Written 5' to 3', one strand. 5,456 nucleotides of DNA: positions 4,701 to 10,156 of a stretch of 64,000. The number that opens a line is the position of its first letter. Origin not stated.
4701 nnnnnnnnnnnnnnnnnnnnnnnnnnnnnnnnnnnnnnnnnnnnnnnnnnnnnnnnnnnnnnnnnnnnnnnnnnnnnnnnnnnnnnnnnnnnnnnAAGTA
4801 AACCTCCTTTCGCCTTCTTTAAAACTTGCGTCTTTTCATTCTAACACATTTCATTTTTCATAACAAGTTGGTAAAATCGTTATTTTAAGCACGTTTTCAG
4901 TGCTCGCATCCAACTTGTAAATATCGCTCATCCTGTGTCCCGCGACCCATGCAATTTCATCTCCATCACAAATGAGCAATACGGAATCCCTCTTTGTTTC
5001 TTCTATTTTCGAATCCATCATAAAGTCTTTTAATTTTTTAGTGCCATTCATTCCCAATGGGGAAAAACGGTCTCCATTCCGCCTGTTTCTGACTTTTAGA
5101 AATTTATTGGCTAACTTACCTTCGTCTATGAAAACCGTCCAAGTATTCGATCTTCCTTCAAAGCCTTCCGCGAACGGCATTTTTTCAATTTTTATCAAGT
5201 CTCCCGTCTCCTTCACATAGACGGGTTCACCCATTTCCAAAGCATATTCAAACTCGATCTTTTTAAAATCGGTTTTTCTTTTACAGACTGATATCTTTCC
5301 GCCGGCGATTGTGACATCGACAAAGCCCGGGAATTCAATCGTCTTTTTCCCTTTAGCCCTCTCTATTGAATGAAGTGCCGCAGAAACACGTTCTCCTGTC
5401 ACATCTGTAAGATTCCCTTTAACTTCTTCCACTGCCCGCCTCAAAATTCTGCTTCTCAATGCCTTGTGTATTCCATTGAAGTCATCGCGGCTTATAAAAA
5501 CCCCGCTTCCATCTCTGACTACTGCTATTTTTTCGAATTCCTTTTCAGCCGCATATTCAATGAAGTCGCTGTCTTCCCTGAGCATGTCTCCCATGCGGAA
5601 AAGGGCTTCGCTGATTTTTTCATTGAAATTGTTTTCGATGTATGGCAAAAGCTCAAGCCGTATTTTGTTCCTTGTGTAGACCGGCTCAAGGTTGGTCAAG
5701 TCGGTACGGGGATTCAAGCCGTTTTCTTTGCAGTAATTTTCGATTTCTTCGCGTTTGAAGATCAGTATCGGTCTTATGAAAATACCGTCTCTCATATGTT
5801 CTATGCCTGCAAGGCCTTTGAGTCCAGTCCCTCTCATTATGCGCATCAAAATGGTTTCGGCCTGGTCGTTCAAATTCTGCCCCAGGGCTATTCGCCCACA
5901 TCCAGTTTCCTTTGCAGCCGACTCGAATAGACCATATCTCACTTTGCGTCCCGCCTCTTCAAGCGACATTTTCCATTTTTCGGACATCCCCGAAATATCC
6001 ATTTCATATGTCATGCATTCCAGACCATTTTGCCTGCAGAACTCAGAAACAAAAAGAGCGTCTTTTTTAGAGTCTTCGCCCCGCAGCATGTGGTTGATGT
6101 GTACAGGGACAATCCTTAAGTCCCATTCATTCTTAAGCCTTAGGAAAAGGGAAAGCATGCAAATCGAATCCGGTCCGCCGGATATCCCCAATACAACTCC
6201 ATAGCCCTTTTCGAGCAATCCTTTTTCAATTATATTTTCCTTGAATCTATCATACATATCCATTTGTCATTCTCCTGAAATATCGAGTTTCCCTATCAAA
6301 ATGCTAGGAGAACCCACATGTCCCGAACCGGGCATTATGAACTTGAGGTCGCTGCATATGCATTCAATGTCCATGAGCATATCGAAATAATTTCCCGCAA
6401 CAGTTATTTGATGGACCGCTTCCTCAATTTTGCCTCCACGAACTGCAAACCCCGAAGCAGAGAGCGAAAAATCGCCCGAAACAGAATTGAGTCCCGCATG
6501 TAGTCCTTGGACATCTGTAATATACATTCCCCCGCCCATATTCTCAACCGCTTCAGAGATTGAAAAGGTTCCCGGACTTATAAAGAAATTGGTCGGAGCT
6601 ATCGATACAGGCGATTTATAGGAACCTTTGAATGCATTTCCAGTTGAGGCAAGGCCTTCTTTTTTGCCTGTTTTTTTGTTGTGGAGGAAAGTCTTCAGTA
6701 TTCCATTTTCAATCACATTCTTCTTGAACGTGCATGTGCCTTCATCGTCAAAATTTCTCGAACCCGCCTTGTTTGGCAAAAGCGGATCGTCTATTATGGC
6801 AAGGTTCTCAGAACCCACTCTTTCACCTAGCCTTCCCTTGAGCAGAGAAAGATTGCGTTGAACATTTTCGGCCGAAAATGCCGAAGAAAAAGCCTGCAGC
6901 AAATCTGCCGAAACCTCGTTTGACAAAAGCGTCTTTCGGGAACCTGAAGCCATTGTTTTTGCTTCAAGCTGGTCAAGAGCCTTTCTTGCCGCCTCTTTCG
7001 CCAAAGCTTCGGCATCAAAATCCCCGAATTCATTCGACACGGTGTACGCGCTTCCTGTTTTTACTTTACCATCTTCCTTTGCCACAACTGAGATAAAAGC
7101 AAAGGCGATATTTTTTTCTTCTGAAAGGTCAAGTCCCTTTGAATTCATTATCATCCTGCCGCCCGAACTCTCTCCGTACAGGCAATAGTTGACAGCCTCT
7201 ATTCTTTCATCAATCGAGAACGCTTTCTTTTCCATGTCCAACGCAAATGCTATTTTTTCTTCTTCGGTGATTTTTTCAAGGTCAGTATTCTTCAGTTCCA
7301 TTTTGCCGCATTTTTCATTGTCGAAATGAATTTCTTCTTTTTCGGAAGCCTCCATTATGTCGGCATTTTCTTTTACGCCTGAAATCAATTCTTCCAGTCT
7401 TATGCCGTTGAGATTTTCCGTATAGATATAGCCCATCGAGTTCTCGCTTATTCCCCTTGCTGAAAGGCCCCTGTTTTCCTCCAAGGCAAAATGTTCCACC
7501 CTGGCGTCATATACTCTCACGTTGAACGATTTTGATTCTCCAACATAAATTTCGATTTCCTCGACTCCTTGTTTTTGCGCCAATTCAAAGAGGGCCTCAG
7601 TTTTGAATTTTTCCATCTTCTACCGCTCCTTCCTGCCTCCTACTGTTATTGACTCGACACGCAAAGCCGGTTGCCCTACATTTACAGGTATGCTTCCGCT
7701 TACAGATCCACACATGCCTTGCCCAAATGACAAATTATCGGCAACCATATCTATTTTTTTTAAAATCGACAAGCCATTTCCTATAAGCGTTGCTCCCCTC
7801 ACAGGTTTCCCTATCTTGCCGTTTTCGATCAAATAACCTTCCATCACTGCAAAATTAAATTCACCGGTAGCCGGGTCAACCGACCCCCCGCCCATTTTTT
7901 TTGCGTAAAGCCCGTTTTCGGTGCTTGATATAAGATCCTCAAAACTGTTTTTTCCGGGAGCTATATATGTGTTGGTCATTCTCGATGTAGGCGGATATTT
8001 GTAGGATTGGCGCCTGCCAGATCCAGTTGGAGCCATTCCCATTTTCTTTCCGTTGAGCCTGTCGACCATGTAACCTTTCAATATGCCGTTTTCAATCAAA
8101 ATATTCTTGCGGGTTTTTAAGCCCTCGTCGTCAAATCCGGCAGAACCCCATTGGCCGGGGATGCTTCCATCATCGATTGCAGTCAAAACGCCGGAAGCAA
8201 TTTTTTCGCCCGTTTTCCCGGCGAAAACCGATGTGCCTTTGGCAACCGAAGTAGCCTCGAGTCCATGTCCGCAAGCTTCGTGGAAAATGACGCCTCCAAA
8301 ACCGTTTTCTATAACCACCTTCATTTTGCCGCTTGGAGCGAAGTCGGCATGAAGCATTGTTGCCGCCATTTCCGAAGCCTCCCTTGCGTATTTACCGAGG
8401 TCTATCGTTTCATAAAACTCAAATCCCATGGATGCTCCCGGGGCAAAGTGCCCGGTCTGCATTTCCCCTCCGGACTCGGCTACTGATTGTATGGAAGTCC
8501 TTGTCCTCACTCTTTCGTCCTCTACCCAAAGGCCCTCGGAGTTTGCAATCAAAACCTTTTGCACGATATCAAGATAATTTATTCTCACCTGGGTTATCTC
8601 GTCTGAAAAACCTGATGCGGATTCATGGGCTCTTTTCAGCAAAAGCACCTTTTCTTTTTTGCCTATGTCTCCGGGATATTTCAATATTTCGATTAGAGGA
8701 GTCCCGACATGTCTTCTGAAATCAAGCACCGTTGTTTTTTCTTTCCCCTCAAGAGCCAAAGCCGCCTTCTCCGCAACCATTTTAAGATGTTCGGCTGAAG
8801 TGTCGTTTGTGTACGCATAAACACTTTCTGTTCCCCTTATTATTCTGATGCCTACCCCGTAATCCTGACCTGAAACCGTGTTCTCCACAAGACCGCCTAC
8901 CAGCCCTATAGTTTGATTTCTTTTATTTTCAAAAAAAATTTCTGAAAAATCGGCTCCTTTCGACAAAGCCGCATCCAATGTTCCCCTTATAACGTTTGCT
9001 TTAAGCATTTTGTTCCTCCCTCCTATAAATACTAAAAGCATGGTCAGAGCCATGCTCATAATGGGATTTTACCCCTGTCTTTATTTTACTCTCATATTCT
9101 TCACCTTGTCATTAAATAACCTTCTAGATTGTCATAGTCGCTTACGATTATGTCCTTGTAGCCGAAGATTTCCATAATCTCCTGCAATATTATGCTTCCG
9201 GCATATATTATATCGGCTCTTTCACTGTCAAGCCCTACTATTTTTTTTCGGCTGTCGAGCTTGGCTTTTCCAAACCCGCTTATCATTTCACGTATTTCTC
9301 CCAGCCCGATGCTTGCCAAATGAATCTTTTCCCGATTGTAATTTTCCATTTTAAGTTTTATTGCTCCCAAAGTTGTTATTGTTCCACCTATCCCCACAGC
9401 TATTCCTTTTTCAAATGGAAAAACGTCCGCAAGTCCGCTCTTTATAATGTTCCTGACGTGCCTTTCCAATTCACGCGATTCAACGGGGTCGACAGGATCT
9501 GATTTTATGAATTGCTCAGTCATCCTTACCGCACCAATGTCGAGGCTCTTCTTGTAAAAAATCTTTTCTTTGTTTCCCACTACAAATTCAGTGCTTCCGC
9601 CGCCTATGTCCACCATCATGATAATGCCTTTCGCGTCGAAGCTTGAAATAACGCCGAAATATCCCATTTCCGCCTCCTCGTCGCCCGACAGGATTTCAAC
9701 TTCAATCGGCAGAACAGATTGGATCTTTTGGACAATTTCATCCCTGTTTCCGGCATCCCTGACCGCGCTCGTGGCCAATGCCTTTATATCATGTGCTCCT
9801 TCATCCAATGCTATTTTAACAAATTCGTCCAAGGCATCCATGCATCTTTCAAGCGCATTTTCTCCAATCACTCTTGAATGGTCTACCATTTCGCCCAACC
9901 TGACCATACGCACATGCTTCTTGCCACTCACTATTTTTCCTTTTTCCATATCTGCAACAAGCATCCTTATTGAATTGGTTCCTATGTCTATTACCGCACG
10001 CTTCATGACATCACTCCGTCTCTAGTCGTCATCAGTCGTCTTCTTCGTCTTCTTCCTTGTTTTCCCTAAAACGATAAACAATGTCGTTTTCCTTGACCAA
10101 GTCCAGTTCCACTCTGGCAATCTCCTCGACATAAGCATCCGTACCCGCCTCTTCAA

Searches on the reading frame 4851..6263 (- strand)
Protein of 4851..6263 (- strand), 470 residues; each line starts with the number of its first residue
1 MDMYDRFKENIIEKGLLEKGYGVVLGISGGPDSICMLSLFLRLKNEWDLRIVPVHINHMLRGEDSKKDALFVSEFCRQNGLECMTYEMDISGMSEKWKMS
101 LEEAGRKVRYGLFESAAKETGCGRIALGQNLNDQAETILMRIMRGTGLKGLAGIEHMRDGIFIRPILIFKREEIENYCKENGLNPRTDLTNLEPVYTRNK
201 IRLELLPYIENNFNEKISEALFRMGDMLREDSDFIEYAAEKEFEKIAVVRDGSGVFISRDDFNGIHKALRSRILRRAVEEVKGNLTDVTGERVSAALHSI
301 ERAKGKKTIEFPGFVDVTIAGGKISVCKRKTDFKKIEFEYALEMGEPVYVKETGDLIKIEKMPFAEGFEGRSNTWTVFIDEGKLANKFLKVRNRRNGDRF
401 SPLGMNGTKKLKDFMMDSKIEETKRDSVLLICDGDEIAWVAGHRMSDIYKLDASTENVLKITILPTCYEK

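Call 38: search_protein_families(library=ncbifam, max_evalue=1e-10, proteins=[window:4851-6263:-])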
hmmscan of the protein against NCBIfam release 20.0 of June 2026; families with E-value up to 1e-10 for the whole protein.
window:4851-6263:- (470 aa): 4 families
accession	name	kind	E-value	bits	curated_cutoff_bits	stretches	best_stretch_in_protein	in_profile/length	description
TIGR02432.1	lysidine_TilS_N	equivalog_domain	1e-52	178.8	93.6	1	23-207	2-189/189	tRNA lysidine(34) synthetase TilS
NF007942.0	PRK10660.1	equivalog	7.4e-21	74.4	606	1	21-278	18-267/439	tRNA lysidine(34) synthetase TilS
TIGR02433.1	lysidine_TilS_C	equivalog_domain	6.1e-15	54.4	20.2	1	389-435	1-47/47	tRNA lysidine(34) synthetase TilS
NF007972.0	PRK10696.1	equivalog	1.9e-12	47.1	272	1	8-182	29-206/295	tRNA 2-thiocytidine(32) synthetase TtcA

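Call 51: find_encoding_contigs(protein=window:4851-6263:-, flank=10000, max_places=3)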
Protein window:4851-6263:- (470 aa): 20 contigs read that carry it; 3 places shown.
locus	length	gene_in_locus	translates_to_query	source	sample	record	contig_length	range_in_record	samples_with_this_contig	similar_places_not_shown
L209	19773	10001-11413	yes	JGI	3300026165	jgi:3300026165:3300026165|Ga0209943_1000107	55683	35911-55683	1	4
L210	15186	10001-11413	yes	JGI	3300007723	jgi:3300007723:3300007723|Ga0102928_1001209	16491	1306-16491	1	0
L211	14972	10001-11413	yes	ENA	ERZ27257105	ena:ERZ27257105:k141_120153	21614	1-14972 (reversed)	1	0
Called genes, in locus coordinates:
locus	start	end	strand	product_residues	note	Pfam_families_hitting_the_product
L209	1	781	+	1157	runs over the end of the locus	PF17757:UvrB_inter, PF02559:CarD_TRCF_RID, PF00270:DEAD, PF04851:ResIII, PF00271:Helicase_C, PF03461:TRCF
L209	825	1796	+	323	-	PF13623:SurA_N_2, PF13624:SurA_N_3, PF13145:Rotamase_2, PF13616:Rotamase_3, PF00639:Rotamase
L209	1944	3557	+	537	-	PF01554:MatE (weak), PF01943:Polysacc_synt, PF13440:Polysacc_synt_3 (faint), PF03023:MurJ, PF01554:MatE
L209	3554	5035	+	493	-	PF00590:TP_methylase, PF03819:MazG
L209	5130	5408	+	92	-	PF00216:Bac_DNA_binding, PF18291:HU-HIG (weak)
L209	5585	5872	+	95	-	PF01479:S4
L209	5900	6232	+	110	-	PF04977:DivIC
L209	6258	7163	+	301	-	PF02541:Ppx-GppA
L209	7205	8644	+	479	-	PF01523:PmbA_TldD_1st, PF19290:PmbA_TldD_2nd, PF19289:PmbA_TldD_3rd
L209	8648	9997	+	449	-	PF01523:PmbA_TldD_1st (weak), PF19290:PmbA_TldD_2nd, PF19289:PmbA_TldD_3rd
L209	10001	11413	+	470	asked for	PF01171:ATP_bind_3, PF11734:TilS_C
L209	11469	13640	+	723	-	PF06480:FtsH_ext, PF00004:AAA, PF17862:AAA_lid_3, PF01434:Peptidase_M41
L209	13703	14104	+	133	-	PF22636:FlK, PF03061:4HBT (weak)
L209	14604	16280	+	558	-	PF01642:MM_CoA_mutase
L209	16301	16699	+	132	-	PF02310:B12-binding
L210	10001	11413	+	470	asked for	PF01171:ATP_bind_3, PF11734:TilS_C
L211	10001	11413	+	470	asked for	PF01171:ATP_bind_3, PF11734:TilS_C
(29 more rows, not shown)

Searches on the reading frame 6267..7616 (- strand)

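Call 38: search_protein_families(library=ncbifam, max_evalue=1e-10, proteins=[window:6267-7616:-])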
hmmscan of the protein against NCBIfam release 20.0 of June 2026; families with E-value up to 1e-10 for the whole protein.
window:6267-7616:- (449 aa): 3 families
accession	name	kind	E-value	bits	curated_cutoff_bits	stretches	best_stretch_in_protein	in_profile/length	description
NF008268.0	PRK11040.1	equivalog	1.7e-42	145.6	438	1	114-449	126-446/446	metalloprotease PmbA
NF040952.1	Arch_mtprotase_TldD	equivalog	8.2e-41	140.2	635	1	10-428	4-416/443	zinc metalloprotease TldD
NF008006.0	PRK10735.1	equivalog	7e-34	117.1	513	1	37-426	52-447/481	metalloprotease TldD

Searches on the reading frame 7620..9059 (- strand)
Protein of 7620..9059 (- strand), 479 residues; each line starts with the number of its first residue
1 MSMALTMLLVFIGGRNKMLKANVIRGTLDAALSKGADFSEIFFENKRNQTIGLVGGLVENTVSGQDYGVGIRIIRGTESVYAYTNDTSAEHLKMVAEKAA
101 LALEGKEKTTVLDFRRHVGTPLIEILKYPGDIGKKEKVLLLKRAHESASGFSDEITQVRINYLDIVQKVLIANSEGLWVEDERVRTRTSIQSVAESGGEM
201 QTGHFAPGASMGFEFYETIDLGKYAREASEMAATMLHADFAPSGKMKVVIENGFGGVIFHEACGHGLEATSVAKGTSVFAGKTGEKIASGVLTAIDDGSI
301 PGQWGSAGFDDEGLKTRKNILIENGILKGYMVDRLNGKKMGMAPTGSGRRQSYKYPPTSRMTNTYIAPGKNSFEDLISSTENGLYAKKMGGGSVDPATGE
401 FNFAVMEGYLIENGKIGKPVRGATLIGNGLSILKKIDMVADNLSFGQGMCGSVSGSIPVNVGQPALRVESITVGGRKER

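Call 38: search_protein_families(library=ncbifam, max_evalue=1e-10, proteins=[window:7620-9059:-])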
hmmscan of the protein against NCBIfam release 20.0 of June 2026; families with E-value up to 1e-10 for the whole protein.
window:7620-9059:- (479 aa): 3 families
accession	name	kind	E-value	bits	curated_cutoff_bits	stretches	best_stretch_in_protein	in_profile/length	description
NF008006.0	PRK10735.1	equivalog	3.1e-105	352.4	513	1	26-475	23-479/481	metalloprotease TldD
NF040952.1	Arch_mtprotase_TldD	equivalog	2.5e-69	234.2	635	1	28-474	4-443/443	zinc metalloprotease TldD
NF008268.0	PRK11040.1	equivalog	1.2e-17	63.8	438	1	40-453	33-436/446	metalloprotease PmbA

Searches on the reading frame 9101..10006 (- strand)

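Call 38: search_protein_families(library=ncbifam, max_evalue=1e-10, proteins=[window:9101-10006:-])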
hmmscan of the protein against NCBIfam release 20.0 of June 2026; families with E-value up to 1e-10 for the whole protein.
window:9101-10006:- (301 aa): 3 families
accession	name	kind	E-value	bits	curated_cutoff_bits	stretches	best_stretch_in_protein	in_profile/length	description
TIGR03706.1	exo_poly_only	exception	3.4e-74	249.8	307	1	3-299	2-296/300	exopolyphosphatase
NF008260.0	PRK11031.1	equivalog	2.3e-32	112.7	624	1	4-280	9-278/496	guanosine-5'-triphosphate,3'-diphosphate diphosphatase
NF008108.0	PRK10854.1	equivalog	5.7e-27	94.1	864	1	4-298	14-302/513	exopolyphosphatase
